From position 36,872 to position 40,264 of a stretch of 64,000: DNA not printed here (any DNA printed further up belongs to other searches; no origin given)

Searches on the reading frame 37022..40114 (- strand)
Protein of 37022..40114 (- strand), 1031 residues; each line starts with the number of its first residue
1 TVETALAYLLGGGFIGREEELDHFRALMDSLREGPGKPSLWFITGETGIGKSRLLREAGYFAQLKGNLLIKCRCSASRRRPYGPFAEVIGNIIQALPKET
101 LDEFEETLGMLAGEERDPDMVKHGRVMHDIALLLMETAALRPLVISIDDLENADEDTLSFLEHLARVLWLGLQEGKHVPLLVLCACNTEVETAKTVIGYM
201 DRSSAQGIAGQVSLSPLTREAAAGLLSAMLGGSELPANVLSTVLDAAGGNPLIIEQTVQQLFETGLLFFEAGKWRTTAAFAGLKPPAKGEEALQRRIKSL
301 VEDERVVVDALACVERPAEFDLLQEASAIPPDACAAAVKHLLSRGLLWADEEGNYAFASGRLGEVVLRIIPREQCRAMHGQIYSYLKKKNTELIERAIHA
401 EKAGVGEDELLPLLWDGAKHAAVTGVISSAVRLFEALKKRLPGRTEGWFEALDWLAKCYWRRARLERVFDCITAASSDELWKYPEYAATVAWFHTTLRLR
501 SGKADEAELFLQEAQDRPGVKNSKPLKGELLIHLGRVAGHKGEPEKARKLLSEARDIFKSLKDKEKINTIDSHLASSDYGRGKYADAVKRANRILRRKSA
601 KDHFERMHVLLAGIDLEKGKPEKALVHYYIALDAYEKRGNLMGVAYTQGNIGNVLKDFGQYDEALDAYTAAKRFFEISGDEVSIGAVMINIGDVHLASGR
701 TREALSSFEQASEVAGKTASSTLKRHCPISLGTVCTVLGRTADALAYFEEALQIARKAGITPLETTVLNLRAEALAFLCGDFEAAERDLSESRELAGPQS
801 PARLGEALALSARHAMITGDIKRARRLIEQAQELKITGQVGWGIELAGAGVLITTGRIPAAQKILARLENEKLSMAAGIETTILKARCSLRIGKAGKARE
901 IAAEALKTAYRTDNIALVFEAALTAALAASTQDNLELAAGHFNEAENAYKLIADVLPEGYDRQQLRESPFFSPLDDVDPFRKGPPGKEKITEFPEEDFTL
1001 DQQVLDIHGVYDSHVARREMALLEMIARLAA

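Call 21: find_homologous_proteins(query=window:37022-40114:-, max_evalue=1e-10)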
Query window:37022-40114:- (1031 aa): 89 proteins with E <= 1e-10 among 8000 candidates.
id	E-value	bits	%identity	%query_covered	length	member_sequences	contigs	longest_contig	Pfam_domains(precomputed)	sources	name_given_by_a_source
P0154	0.0e+0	2289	100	100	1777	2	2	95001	PF13185.13,PF13176.13,PF13492.13,PF13401.13,PF14532.13,PF07728.21,PF13191.13,PF13374.13,PF07714.24,PF00069.32,PF00158.33,PF17874.8,PF25601.2,PF01590.33,PF00515.35,PF13424.13,PF14938.13,PF13432.13,PF07719.24,PF01636.30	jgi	-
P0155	6.4e-285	966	48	100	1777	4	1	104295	PF13185.13,PF13492.13,PF00004.36,PF13401.13,PF14532.13,PF07728.21,PF13191.13,PF07714.24,PF00069.32,PF00158.33,PF17874.8,PF25601.2,PF01590.33,PF00515.35,PF13424.13,PF07719.24,PF01636.30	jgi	-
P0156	8.0e-277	939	45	100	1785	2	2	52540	PF13185.13,PF13176.13,PF13492.13,PF00004.36,PF13401.13,PF14532.13,PF01637.25,PF07728.21,PF13191.13,PF13374.13,PF07714.24,PF00069.32,PF00158.33,PF17874.8,PF25601.2,PF01590.33,PF02954.26,PF00515.35,PF03109.23,PF13424.13,PF07719.24,PF01636.30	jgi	-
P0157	1.9e-276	938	47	100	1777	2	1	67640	PF10602.16,PF13185.13,PF00004.36,PF13401.13,PF07728.21,PF13191.13,PF13374.13,PF07714.24,PF00069.32,PF25601.2,PF00515.35,PF13424.13,PF14531.13,PF14938.13,PF07719.24,PF01636.30,PF13176.13,PF13492.13,PF13428.13,PF20703.4,PF14532.13,PF01637.25,PF14559.13,PF00158.33,PF17874.8,PF01590.33,PF13432.13,PF1318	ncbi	-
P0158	7.2e-275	933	45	100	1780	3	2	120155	PF13185.13,PF13492.13,PF00004.36,PF13401.13,PF14532.13,PF07728.21,PF13191.13,PF07714.24,PF00069.32,PF25201.1,PF00158.33,PF17874.8,PF25601.2,PF01590.33,PF00515.35,PF03109.23,PF13424.13,PF13181.13,PF07719.24,PF01636.30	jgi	-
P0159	9.8e-274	929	45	100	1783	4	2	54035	PF13185.13,PF13176.13,PF13492.13,PF13401.13,PF14532.13,PF07728.21,PF25064.2,PF13191.13,PF07714.24,PF00069.32,PF00158.33,PF17874.8,PF25601.2,PF01590.33,PF00515.35,PF13424.13,PF13432.13,PF13181.13,PF07719.24,PF01636.30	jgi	-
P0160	1.8e-269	915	44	100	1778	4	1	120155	PF10602.16,PF13185.13,PF13176.13,PF13492.13,PF13401.13,PF14532.13,PF01637.25,PF07728.21,PF25064.2,PF13191.13,PF13374.13,PF07714.24,PF00069.32,PF00158.33,PF17874.8,PF25601.2,PF01590.33,PF00515.35,PF13424.13,PF14938.13,PF13181.13,PF07719.24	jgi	-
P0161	2.9e-247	841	43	100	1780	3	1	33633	PF13185.13,PF13492.13,PF00004.36,PF13401.13,PF14532.13,PF07728.21,PF13191.13,PF07714.24,PF00069.32,PF00158.33,PF07724.21,PF17874.8,PF25601.2,PF01590.33,PF02954.26,PF13424.13,PF01636.30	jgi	-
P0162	3.6e-243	828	43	100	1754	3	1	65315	PF13185.13,PF13176.13,PF13492.13,PF00004.36,PF13401.13,PF13428.13,PF14532.13,PF07728.21,PF25064.2,PF13191.13,PF13374.13,PF07714.24,PF00069.32,PF00158.33,PF17874.8,PF25601.2,PF01590.33,PF00515.35,PF03109.23,PF13424.13,PF13181.13,PF07719.24,PF01636.30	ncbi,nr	ncbi:MAG: tetratricopeptide repeat protein [Planctomycetota bacterium]|nr:MAG: tetratricopeptide rep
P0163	2.8e-241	821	41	100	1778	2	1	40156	PF10602.16,PF13185.13,PF13176.13,PF13492.13,PF00004.36,PF13401.13,PF14532.13,PF01637.25,PF07728.21,PF13191.13,PF13374.13,PF07714.24,PF00069.32,PF00158.33,PF07724.21,PF17874.8,PF25601.2,PF01590.33,PF00515.35,PF13424.13,PF13432.13,PF13181.13,PF07719.24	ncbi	-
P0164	1.7e-229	782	41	100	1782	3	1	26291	PF13185.13,PF13492.13,PF00004.36,PF13401.13,PF14532.13,PF25064.2,PF13191.13,PF07714.24,PF00069.32,PF00158.33,PF17874.8,PF25601.2,PF01590.33,PF02954.26,PF00515.35,PF13424.13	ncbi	-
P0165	1.2e-209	717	39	100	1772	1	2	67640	PF13185.13,PF00004.36,PF14532.13,PF07728.21,PF13191.13,PF07714.24,PF00069.32,PF00158.33,PF17874.8,PF25601.2,PF01590.33,PF00515.35,PF13424.13,PF13432.13,PF13181.13,PF07719.24,PF01636.30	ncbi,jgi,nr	ncbi:MAG: tetratricopeptide repeat protein [Planctomycetota bacterium]|nr:MAG: tetratricopeptide rep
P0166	5.8e-26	109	29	31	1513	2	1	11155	PF07714.24,PF00069.32,PF13240.12,PF12773.14,PF13424.13,PF00211.26,PF13191.13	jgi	jgi:serine/threonine protein kinase/class 3 adenylate cyclase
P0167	7.8e-26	108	25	40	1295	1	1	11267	PF13176.13,PF13401.13,PF13428.13,PF13191.13,PF13374.13,PF07714.24,PF00069.32,PF17874.8,PF00515.35,PF13424.13,PF14938.13,PF13432.13,PF13181.13,PF07719.24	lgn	-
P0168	8.0e-24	102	24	40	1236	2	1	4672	PF13176.13,PF13401.13,PF13428.13,PF13191.13,PF13374.13,PF17874.8,PF00515.35,PF13424.13,PF14938.13,PF13432.13,PF00211.26,PF13181.13,PF07719.24,PF13174.13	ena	-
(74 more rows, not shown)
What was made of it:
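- Eleven full-length paralogues exist at 39-48% identity in the central region (call 21).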

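Call 23: find_encoding_contigs(protein=P0155, flank=10000, max_places=1)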
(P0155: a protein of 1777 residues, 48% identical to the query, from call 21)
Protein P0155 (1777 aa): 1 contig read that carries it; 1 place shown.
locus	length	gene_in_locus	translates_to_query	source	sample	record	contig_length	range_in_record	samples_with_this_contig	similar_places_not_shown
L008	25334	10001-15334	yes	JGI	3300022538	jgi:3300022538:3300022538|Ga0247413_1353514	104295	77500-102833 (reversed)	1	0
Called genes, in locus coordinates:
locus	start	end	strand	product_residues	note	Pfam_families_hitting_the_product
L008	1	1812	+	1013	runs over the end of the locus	PF13429:TPR_15 (faint), PF12895:ANAPC3 (faint), PF00515:TPR_1 (weak), PF00515:TPR_1, PF07719:TPR_2 (weak), PF13414:TPR_11 (weak), PF13431:TPR_17 (weak), PF14559:TPR_19 (weak), +15 more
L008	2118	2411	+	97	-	PF01541:GIY-YIG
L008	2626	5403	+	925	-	PF17874:TPR_MalT, PF13424:TPR_12, PF01590:GAF, PF13185:GAF_2, PF00158:Sigma54_activat, PF14532:Sigma54_activ_2, PF25601:AAA_lid_14, PF02954:HTH_8, +4 more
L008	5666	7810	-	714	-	PF13243:SQHop_cyclase_C (faint)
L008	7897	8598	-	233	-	-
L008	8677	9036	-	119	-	PF00023:Ank (faint), PF12796:Ank_2, PF13606:Ank_3 (faint), PF13857:Ank_5 (faint), PF13637:Ank_4 (weak), PF12796:Ank_2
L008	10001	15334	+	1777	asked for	PF00069:Pkinase, PF07714:PK_Tyr_Ser-Thr, PF13191:AAA_16, PF17874:TPR_MalT, PF01590:GAF, PF13185:GAF_2, PF13492:GAF_3, PF00158:Sigma54_activat, +9 more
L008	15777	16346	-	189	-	-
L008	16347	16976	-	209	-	-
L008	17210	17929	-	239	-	-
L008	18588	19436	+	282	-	-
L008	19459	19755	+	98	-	PF13466:STAS_2 (weak)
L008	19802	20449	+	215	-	-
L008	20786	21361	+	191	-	-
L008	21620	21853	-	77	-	-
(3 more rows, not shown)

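Call 24: find_encoding_contigs(protein=P0157, flank=10000, max_places=1)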
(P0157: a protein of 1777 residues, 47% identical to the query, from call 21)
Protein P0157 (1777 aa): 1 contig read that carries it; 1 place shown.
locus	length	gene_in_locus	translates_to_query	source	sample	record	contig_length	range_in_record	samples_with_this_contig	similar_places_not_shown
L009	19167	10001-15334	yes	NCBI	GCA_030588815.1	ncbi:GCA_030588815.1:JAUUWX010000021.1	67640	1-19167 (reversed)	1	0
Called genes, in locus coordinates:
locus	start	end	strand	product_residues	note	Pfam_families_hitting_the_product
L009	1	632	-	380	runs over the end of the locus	-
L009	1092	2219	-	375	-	-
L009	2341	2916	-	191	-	PF00188:CAP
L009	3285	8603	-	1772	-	PF00069:Pkinase, PF07714:PK_Tyr_Ser-Thr, PF13191:AAA_16, PF13424:TPR_12, PF17874:TPR_MalT, PF01590:GAF, PF13185:GAF_2, PF00158:Sigma54_activat, +9 more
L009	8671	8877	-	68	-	-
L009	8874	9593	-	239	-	PF12796:Ank_2, PF13637:Ank_4 (weak), PF12796:Ank_2, PF00023:Ank, PF13637:Ank_4, PF12796:Ank_2, PF13857:Ank_5, PF00023:Ank (weak), +1 more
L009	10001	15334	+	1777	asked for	PF00069:Pkinase, PF07714:PK_Tyr_Ser-Thr, PF13191:AAA_16, PF13424:TPR_12, PF01590:GAF, PF13185:GAF_2, PF00158:Sigma54_activat, PF14532:Sigma54_activ_2, +20 more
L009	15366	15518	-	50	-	-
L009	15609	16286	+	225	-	-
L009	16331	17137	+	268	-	-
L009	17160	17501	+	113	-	-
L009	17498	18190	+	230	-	-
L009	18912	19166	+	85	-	?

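Call 25: find_encoding_contigs(protein=P0158, flank=10000, max_places=1)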
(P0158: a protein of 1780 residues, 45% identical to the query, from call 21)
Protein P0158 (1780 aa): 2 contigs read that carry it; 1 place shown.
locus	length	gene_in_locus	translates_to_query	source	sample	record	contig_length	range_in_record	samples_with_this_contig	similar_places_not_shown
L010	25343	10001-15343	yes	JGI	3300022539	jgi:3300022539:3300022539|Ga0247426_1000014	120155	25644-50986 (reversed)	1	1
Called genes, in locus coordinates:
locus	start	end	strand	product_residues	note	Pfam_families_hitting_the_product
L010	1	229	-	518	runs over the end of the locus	PF04542:Sigma70_r2, PF04545:Sigma70_r4, PF08281:Sigma70_r4_2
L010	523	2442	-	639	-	PF00664:ABC_membrane, PF00005:ABC_tran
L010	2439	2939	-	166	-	PF22381:Staph_reg_Sar_Rot (weak), PF12802:MarR_2, PF01047:MarR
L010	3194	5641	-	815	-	-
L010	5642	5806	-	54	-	-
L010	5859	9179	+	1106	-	PF02985:HEAT (faint), PF13513:HEAT_EZ (faint), PF13646:HEAT_2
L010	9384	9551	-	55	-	-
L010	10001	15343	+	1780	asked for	PF00069:Pkinase, PF07714:PK_Tyr_Ser-Thr, PF13191:AAA_16, PF13424:TPR_12, PF17874:TPR_MalT, PF01590:GAF, PF13185:GAF_2, PF13492:GAF_3, +12 more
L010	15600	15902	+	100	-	-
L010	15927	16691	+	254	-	-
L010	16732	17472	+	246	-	-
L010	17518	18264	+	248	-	-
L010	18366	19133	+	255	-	-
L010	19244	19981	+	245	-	-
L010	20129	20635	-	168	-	-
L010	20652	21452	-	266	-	-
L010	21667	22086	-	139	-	-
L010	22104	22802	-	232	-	-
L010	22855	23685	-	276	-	-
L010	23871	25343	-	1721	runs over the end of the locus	PF00069:Pkinase, PF07714:PK_Tyr_Ser-Thr, PF13191:AAA_16, PF13424:TPR_12, PF24885:TPR_NPHP3, PF13424:TPR_12, PF01590:GAF, PF13185:GAF_2, +22 more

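Call 28: find_encoding_contigs(protein=P0156, flank=10000, max_places=1)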
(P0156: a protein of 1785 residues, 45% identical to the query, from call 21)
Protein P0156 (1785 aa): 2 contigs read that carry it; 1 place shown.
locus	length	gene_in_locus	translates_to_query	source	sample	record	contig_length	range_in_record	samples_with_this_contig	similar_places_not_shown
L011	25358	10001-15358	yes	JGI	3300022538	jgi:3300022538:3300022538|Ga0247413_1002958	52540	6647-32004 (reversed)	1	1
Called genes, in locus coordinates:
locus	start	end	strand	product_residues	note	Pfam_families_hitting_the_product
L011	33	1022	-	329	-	PF12911:OppC_N, PF00528:BPD_transp_1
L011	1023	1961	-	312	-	PF19300:BPD_transp_1_N (weak), PF00528:BPD_transp_1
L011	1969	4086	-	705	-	PF00496:SBP_bac_5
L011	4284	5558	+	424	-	PF00069:Pkinase, PF07714:PK_Tyr_Ser-Thr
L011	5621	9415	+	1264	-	PF00069:Pkinase, PF07714:PK_Tyr_Ser-Thr, PF13414:TPR_11 (weak), PF13432:TPR_16, PF00515:TPR_1, PF07719:TPR_2 (weak), PF13414:TPR_11, PF13414:TPR_11 (weak), +15 more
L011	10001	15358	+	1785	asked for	PF00069:Pkinase, PF07714:PK_Tyr_Ser-Thr, PF13191:AAA_16, PF13424:TPR_12, PF01590:GAF, PF13185:GAF_2, PF00158:Sigma54_activat, PF14532:Sigma54_activ_2, +14 more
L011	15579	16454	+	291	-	-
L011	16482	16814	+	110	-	-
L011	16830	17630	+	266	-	-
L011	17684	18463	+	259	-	-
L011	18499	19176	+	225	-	PF00188:CAP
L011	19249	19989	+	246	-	-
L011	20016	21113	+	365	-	PF24681:Kelch_KLHDC2_KLHL20_DRC7, PF24981:Beta-prop_ATRN-LZTR1 (faint), PF13854:Kelch_HCF (faint), PF13415:Beta-prop_FBX42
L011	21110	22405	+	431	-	-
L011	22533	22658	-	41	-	-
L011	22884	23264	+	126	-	-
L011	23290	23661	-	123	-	-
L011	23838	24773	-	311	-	-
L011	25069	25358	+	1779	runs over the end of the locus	PF00069:Pkinase, PF07714:PK_Tyr_Ser-Thr, PF13191:AAA_16, PF01590:GAF, PF13185:GAF_2, PF00158:Sigma54_activat, PF14532:Sigma54_activ_2, PF25601:AAA_lid_14, +12 more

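Call 29: find_encoding_contigs(protein=P0159, flank=10000, max_places=1)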
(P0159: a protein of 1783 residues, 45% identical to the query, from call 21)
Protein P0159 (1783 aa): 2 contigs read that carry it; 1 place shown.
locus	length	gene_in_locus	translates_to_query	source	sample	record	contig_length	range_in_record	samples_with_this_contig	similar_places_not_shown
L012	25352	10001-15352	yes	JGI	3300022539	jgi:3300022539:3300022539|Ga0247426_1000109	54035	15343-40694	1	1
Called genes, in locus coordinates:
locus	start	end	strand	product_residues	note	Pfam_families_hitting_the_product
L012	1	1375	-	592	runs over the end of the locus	-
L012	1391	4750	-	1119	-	PF08126:Propeptide_C25, PF01364:Peptidase_C25, PF17963:Big_9 (faint), PF05345:He_PIG, PF22352:K319L-like_PKD (faint), PF05345:He_PIG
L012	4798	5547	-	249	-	-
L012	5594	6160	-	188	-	PF00188:CAP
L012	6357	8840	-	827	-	PF00515:TPR_1 (faint), PF13424:TPR_12 (weak), PF17874:TPR_MalT, PF00158:Sigma54_activat, PF14532:Sigma54_activ_2, PF07728:AAA_5 (weak), PF25601:AAA_lid_14, PF02954:HTH_8, +6 more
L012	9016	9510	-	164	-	-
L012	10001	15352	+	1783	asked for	PF00069:Pkinase, PF07714:PK_Tyr_Ser-Thr, PF13191:AAA_16, PF13424:TPR_12, PF17874:TPR_MalT, PF01590:GAF, PF13185:GAF_2, PF00158:Sigma54_activat, +12 more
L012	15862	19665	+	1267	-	-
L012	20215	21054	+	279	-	-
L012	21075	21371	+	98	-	-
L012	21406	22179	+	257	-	PF00413:Peptidase_M10 (weak)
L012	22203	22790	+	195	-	PF00188:CAP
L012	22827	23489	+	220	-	-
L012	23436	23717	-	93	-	-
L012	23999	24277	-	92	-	-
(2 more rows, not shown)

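Call 30: find_encoding_contigs(protein=P0162, flank=10000, max_places=1)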
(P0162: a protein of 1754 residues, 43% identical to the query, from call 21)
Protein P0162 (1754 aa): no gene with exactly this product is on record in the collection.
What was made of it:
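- Tried and rejected: P0162 context (call 30).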

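Call 53: find_encoding_contigs(protein=P0163, flank=10000, max_places=1)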
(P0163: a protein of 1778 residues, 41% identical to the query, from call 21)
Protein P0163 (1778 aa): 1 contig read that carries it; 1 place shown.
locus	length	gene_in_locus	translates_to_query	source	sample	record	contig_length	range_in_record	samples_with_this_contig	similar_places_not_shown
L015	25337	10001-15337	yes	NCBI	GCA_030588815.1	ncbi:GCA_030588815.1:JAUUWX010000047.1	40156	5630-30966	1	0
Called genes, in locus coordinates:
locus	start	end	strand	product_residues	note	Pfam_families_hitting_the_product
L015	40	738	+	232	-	-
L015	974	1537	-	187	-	-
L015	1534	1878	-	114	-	-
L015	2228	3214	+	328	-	PF12796:Ank_2, PF13637:Ank_4, PF00023:Ank (weak), PF12796:Ank_2, PF13857:Ank_5, PF00023:Ank (weak), PF12796:Ank_2, PF00023:Ank (weak), +1 more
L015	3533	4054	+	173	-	-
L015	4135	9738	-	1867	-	PF00069:Pkinase, PF07714:PK_Tyr_Ser-Thr, PF13191:AAA_16, PF01590:GAF, PF13185:GAF_2, PF13492:GAF_3, PF00158:Sigma54_activat, PF14532:Sigma54_activ_2, +8 more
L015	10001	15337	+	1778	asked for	PF00069:Pkinase, PF07714:PK_Tyr_Ser-Thr, PF01637:ATPase_2, PF13191:AAA_16, PF17874:TPR_MalT, PF13424:TPR_12, PF01590:GAF, PF13185:GAF_2, +15 more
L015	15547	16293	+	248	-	-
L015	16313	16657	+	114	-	PF13466:STAS_2 (weak)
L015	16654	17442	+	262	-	-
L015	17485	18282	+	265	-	-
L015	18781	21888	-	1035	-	PF00873:ACR_tran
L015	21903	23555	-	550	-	PF25917:BSH_RND (weak), PF25919:BSH_CusB (faint), PF25973:BSH_CzcB, PF25893:HH_CzcB, PF25954:Beta-barrel_RND_2, PF25975:CzcB_C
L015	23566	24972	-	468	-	PF02321:OEP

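Call 54: find_encoding_contigs(protein=P0161, flank=10000, max_places=1)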
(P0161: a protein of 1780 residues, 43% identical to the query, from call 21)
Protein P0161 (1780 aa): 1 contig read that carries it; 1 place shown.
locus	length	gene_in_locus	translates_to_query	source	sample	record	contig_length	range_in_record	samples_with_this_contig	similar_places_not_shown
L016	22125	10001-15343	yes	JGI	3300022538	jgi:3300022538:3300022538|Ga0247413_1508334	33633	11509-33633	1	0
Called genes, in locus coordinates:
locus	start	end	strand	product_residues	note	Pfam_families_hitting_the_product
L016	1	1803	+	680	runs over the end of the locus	PF01817:CM_2, PF00800:PDT, PF00793:DAHP_synth_1, PF03102:NeuB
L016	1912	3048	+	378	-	PF01551:Peptidase_M23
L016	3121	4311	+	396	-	PF01551:Peptidase_M23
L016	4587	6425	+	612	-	PF07719:TPR_2 (faint), PF13174:TPR_6 (faint), PF13428:TPR_14 (faint), PF13432:TPR_16 (faint), PF14559:TPR_19 (weak)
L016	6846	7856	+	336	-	-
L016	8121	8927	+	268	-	PF09359:VTC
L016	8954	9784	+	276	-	-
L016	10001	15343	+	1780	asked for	PF00069:Pkinase, PF07714:PK_Tyr_Ser-Thr, PF13191:AAA_16, PF13424:TPR_12, PF01590:GAF, PF13185:GAF_2, PF00158:Sigma54_activat, PF14532:Sigma54_activ_2, +9 more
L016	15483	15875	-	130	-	-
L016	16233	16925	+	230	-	-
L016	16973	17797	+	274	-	-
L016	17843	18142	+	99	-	-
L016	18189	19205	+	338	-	-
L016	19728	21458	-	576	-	-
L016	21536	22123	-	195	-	?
